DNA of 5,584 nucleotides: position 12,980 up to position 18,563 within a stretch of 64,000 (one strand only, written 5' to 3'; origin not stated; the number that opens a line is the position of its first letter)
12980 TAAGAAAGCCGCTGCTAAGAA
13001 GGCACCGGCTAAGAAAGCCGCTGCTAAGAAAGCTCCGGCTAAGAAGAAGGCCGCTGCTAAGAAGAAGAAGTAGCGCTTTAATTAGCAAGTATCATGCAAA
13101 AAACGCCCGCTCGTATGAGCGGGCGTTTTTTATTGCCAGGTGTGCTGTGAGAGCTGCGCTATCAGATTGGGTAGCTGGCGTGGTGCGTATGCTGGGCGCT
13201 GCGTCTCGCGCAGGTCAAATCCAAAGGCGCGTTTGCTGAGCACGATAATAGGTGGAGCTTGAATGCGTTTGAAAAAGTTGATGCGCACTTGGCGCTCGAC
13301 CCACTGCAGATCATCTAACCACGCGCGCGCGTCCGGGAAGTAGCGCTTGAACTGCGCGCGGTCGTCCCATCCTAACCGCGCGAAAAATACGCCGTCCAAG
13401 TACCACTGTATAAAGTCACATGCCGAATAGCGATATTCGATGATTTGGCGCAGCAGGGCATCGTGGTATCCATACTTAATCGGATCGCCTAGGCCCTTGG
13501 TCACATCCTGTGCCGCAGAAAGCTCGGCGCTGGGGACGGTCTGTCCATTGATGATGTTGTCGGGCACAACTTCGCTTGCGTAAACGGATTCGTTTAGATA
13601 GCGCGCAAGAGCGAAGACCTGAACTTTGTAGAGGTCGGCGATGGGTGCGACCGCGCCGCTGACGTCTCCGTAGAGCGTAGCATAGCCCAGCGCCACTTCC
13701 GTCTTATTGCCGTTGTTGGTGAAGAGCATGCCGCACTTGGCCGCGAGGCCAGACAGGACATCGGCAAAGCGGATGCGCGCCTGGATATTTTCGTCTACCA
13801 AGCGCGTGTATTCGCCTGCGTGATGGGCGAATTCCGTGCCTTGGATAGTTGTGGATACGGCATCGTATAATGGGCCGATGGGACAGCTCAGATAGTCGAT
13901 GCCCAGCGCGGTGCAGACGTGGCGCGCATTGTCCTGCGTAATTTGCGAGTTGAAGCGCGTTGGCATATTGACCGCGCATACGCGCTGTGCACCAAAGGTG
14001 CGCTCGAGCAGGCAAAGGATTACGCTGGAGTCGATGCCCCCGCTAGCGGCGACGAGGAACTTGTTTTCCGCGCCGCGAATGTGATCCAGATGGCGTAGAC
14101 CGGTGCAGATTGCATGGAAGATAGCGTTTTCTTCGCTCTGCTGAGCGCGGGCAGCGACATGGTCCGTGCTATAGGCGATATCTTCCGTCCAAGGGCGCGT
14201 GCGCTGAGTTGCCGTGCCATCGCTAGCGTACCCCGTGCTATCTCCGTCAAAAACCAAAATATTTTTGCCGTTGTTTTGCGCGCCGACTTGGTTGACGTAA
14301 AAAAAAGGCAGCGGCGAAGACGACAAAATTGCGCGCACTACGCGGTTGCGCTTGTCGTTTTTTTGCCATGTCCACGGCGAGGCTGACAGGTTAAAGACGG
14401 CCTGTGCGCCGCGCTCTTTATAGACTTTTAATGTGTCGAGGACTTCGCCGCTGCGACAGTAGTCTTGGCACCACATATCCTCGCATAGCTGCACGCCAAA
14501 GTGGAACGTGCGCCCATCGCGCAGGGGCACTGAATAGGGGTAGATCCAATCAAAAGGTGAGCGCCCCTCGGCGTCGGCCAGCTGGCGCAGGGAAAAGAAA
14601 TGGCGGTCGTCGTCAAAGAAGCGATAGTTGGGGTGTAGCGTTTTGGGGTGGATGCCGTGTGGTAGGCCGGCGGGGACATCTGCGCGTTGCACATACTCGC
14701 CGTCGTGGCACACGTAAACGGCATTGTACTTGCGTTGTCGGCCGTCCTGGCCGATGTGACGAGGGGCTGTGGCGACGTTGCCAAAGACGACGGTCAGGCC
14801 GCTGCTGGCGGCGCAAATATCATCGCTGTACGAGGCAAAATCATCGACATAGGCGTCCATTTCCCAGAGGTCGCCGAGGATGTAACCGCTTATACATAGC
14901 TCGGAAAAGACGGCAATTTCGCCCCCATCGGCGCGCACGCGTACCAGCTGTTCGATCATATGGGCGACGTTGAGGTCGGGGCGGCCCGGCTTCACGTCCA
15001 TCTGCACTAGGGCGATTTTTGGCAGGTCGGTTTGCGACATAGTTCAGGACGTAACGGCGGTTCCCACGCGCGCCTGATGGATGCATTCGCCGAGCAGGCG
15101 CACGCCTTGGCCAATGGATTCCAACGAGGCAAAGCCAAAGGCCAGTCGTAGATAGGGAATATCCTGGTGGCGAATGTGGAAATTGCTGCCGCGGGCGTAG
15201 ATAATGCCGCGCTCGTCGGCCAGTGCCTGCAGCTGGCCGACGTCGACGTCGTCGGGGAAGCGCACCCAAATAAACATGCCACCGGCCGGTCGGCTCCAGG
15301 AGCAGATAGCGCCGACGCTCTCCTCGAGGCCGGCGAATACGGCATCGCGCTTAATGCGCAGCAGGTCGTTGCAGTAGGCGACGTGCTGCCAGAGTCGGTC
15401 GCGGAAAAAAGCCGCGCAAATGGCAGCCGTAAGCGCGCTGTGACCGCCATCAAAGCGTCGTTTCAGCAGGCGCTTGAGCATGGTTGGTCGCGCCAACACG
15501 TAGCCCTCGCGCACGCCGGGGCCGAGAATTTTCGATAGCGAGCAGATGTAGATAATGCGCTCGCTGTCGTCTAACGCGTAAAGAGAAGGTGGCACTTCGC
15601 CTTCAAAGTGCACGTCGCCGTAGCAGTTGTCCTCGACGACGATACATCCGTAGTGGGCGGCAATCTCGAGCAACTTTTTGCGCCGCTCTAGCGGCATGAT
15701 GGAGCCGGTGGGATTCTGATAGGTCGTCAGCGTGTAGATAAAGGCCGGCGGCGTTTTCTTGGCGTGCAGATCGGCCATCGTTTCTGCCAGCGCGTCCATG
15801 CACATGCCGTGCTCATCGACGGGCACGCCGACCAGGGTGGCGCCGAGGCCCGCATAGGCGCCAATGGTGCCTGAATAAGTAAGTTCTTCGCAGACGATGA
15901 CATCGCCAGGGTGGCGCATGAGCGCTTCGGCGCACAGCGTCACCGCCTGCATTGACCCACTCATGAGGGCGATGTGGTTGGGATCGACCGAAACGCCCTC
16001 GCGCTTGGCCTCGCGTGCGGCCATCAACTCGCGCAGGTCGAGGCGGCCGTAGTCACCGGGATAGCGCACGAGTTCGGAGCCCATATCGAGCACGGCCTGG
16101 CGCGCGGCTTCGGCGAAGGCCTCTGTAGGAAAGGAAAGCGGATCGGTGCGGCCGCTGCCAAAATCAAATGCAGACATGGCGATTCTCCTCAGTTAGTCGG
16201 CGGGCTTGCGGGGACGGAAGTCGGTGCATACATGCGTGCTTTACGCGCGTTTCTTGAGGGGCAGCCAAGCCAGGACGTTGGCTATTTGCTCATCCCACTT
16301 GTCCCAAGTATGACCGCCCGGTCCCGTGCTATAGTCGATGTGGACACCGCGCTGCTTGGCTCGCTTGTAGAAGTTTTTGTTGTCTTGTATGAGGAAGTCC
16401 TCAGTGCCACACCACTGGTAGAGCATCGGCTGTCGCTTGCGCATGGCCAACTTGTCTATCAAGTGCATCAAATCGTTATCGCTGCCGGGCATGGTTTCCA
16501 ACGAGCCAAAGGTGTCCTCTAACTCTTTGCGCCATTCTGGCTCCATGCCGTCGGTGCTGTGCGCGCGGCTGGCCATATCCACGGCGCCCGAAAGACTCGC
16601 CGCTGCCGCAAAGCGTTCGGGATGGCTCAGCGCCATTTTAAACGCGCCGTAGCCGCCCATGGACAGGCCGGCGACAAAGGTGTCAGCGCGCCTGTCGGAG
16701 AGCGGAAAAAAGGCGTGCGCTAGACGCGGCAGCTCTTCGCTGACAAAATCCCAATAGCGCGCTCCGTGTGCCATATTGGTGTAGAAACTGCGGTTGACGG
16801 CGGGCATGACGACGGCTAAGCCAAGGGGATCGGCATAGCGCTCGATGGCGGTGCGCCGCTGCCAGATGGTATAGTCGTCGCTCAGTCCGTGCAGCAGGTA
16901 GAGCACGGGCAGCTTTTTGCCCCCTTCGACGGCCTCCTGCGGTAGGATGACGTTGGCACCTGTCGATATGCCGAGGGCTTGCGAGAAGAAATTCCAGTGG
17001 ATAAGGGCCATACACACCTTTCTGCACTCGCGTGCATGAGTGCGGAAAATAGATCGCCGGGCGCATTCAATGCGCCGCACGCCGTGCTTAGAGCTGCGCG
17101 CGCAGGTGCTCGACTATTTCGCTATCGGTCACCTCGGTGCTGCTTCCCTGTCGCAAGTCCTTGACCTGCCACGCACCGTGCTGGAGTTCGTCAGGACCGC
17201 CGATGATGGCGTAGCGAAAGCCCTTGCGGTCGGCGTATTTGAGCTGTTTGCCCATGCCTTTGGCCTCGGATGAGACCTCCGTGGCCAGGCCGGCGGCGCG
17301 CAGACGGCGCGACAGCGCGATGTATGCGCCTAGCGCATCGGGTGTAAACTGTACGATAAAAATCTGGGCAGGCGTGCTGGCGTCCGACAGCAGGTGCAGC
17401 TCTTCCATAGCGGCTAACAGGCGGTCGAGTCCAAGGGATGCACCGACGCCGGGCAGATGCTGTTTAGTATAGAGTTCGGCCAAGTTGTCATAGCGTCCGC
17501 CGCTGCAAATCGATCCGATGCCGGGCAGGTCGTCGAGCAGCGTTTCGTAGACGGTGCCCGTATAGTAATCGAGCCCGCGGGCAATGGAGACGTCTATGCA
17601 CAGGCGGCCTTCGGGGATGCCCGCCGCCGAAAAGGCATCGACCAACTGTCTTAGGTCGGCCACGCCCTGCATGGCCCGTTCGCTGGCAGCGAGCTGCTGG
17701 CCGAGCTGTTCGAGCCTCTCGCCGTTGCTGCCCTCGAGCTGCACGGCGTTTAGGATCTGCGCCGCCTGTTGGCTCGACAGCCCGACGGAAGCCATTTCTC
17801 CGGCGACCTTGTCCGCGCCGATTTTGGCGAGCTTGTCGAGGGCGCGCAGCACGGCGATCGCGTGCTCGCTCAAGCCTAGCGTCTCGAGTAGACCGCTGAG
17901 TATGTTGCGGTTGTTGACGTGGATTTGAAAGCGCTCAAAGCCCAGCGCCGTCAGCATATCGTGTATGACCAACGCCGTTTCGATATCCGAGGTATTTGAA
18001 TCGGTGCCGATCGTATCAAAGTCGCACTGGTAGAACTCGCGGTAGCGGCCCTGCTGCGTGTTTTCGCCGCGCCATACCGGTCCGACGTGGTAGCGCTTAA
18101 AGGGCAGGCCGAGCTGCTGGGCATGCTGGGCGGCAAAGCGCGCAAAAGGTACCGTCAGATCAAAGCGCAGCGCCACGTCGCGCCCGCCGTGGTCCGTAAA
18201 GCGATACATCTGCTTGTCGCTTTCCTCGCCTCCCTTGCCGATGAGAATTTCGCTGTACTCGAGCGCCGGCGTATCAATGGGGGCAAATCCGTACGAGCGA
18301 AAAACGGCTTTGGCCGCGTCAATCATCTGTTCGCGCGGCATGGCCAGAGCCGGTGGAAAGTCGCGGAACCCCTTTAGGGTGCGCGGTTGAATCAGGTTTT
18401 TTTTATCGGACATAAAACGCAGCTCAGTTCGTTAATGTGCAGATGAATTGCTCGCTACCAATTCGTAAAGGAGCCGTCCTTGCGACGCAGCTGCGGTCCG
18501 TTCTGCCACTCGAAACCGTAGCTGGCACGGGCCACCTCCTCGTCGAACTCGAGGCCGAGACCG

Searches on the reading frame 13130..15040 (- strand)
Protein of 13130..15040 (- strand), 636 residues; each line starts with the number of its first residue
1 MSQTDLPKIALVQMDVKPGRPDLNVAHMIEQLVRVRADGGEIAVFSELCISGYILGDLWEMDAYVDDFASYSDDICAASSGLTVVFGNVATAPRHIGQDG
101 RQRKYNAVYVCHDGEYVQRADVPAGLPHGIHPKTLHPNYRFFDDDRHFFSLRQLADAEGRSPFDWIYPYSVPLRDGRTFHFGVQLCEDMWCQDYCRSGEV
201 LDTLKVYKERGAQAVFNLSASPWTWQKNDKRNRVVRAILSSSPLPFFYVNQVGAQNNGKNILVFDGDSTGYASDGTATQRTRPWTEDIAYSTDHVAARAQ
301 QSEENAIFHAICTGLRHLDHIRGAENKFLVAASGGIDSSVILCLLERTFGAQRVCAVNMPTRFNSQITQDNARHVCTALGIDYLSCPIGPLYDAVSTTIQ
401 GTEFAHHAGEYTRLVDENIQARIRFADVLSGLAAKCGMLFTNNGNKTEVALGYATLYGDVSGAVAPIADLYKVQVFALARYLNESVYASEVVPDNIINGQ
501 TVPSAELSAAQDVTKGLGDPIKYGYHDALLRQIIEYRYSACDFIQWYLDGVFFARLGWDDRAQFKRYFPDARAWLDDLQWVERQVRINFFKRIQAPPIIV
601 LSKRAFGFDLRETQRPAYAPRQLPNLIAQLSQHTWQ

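Call 33: search_protein_families(library=pfam, proteins=[window:13130-15040:-], max_evalue=0.00001)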
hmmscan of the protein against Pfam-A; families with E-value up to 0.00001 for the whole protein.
window:13130-15040:- (636 aa): 1 family
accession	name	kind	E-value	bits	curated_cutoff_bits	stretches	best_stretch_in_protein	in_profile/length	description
PF02540.23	NAD_synthase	-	8.9e-40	136.8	21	1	310-539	4-210/242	NAD synthase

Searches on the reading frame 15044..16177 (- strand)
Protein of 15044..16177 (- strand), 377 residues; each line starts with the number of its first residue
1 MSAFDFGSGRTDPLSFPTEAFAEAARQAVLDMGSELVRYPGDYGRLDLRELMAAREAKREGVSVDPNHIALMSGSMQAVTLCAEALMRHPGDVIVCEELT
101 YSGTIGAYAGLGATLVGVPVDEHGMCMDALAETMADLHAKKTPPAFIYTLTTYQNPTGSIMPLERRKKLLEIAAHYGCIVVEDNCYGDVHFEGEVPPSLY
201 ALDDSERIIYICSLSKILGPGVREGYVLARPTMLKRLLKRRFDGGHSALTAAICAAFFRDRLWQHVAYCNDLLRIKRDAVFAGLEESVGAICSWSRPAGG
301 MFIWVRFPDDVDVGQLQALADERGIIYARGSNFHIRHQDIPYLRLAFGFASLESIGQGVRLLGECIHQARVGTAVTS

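Call 51: search_protein_families(library=pfam, proteins=[window:15044-16177:-], max_evalue=0.0001)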
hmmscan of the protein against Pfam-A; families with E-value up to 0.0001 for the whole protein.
window:15044-16177:- (377 aa): 2 families
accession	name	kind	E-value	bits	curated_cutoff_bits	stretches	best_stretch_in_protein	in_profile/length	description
PF00155.27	Aminotran_1_2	-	3.9e-31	109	19.7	1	15-347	17-346/361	Aminotransferase class I and II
PF12897.13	Asp_aminotransf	-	1.8e-09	37.4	27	1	99-370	132-413/421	Aspartate amino-transferase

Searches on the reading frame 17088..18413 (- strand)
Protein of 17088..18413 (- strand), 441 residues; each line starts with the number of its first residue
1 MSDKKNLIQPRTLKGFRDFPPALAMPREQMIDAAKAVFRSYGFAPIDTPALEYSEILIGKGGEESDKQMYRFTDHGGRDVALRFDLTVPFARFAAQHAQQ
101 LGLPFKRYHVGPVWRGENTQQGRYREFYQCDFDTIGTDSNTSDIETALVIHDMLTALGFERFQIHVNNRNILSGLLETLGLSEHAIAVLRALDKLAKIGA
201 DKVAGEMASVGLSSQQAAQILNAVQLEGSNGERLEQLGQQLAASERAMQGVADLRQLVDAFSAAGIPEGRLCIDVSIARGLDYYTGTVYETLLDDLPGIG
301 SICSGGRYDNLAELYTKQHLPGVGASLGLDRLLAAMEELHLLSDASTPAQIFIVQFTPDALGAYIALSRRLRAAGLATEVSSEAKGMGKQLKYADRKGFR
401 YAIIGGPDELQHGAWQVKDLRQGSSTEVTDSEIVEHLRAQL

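Call 51: search_protein_families(library=pfam, proteins=[window:17088-18413:-], max_evalue=0.0001)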
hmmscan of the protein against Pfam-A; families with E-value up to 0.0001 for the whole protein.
window:17088-18413:- (441 aa): 4 families
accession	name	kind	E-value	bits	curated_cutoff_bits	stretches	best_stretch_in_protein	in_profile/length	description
PF13393.11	tRNA-synt_His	-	2.1e-51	175.4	25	1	15-332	1-308/308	Histidyl-tRNA synthetase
PF03129.25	HGTP_anticodon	-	3.2e-12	46.9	21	1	350-439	1-93/94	Anticodon binding domain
PF00587.30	tRNA-synt_2b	-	1.7e-07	31.9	29.3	1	70-170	1-107/179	tRNA synthetase class II core domain (G, H, P, S and T)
PF00152.25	tRNA-synt_2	-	8e-05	22.3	25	0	24-135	22-122/308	tRNA synthetases class II (D, K and N)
